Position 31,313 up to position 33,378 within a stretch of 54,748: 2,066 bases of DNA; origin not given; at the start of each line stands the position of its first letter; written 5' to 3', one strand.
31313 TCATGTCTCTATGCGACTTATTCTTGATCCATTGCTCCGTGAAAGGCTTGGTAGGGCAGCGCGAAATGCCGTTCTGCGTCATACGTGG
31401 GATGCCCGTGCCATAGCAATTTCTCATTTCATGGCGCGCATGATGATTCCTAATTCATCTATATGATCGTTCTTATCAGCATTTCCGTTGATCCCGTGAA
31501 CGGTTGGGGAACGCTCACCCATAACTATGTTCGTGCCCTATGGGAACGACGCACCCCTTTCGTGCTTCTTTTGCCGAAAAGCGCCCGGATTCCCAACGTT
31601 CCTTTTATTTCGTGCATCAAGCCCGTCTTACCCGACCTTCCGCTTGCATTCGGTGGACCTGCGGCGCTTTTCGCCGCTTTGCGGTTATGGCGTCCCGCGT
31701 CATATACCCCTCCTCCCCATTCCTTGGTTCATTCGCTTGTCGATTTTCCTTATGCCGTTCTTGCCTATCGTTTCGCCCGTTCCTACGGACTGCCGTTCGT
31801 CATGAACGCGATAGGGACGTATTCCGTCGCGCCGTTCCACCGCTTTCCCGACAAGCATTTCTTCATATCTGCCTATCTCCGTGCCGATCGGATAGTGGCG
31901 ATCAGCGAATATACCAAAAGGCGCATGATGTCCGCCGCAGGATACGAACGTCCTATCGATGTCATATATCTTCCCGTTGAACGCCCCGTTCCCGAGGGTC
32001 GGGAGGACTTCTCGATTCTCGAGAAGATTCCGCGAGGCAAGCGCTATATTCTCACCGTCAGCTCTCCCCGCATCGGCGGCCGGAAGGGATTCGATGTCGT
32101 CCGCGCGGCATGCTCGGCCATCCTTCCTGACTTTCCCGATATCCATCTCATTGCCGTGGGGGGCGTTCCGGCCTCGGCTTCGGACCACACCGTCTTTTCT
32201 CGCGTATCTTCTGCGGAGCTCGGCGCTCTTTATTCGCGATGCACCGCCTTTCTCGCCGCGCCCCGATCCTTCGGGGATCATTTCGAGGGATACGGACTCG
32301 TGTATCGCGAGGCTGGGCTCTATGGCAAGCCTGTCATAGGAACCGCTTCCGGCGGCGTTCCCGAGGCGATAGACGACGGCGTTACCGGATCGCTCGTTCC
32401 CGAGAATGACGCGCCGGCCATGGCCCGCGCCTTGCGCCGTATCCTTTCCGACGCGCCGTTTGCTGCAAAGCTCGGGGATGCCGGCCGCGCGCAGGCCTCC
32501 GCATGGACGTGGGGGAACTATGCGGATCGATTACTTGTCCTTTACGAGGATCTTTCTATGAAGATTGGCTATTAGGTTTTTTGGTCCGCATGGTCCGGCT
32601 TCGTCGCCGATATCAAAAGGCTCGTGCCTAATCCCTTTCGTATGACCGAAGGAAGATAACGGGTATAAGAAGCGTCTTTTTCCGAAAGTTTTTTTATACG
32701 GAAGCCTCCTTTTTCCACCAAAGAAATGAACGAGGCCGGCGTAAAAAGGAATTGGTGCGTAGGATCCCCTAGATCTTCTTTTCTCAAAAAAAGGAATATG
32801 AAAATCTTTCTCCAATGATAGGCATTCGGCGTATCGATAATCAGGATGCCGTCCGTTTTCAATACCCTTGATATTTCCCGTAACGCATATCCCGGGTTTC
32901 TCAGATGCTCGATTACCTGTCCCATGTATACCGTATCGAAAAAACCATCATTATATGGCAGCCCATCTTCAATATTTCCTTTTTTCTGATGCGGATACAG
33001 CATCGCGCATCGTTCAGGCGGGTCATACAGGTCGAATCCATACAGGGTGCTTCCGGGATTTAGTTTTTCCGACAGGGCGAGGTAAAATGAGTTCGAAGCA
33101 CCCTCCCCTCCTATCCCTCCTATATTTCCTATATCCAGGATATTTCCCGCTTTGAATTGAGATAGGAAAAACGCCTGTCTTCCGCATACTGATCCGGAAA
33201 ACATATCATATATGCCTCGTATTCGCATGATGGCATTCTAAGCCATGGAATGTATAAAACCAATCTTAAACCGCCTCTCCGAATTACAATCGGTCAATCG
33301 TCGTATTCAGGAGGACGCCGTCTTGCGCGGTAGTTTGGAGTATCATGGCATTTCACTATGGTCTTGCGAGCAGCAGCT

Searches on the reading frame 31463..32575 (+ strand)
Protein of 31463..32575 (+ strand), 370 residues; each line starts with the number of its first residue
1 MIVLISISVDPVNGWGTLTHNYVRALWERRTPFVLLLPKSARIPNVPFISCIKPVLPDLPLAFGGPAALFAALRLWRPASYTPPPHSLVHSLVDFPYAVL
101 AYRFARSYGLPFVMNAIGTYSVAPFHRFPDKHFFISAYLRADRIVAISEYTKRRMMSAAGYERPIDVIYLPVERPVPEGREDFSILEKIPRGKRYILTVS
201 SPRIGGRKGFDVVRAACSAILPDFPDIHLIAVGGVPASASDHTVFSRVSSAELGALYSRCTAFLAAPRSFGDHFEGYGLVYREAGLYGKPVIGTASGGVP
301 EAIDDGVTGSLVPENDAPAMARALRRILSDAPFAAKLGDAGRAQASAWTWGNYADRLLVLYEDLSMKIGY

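Call 8: search_protein_families(library=pfam, proteins=[window:31463-32575:+], max_evalue=0.01)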
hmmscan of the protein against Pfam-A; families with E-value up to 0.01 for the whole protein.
window:31463-32575:+ (370 aa): 4 families
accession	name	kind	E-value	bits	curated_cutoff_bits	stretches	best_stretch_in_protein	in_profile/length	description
PF00534.26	Glycos_transf_1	-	7.1e-21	74.9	26.4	1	188-343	8-171/172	Glycosyl transferases group 1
PF13692.12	Glyco_trans_1_4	-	6.1e-17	62.7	27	1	195-330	3-142/142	Glycosyl transferases group 1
PF13439.12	Glyco_transf_4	-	2.8e-10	40.9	28.5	1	12-172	1-166/170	Glycosyltransferase Family 4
PF13579.12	Glyco_trans_4_4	-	0.0001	23.1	29.7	1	20-169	8-156/158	Glycosyl transferase 4-like domain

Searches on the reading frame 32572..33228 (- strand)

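Call 8: search_protein_families(library=pfam, proteins=[window:32572-33228:-], max_evalue=0.01)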
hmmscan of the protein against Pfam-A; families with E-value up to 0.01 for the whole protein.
window:32572-33228:- (218 aa): 6 families
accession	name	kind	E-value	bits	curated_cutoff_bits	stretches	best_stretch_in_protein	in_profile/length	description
PF13489.12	Methyltransf_23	-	1.9e-13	50.9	27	1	19-178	15-161/164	Methyltransferase domain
PF08241.18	Methyltransf_11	-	1.9e-12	48.1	21.2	1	57-131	18-95/95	Methyltransferase domain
PF13847.12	Methyltransf_31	-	3.4e-08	33.7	27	1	83-135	60-113/145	Methyltransferase domain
PF08242.18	Methyltransf_12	-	8.8e-05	23.6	30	1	92-129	64-98/98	Methyltransferase domain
PF13649.12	Methyltransf_25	-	0.00019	22.5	27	1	83-127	52-97/97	Methyltransferase domain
PF07021.18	MetW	-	0.00043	20.4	21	1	84-143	62-119/193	Methionine biosynthesis protein MetW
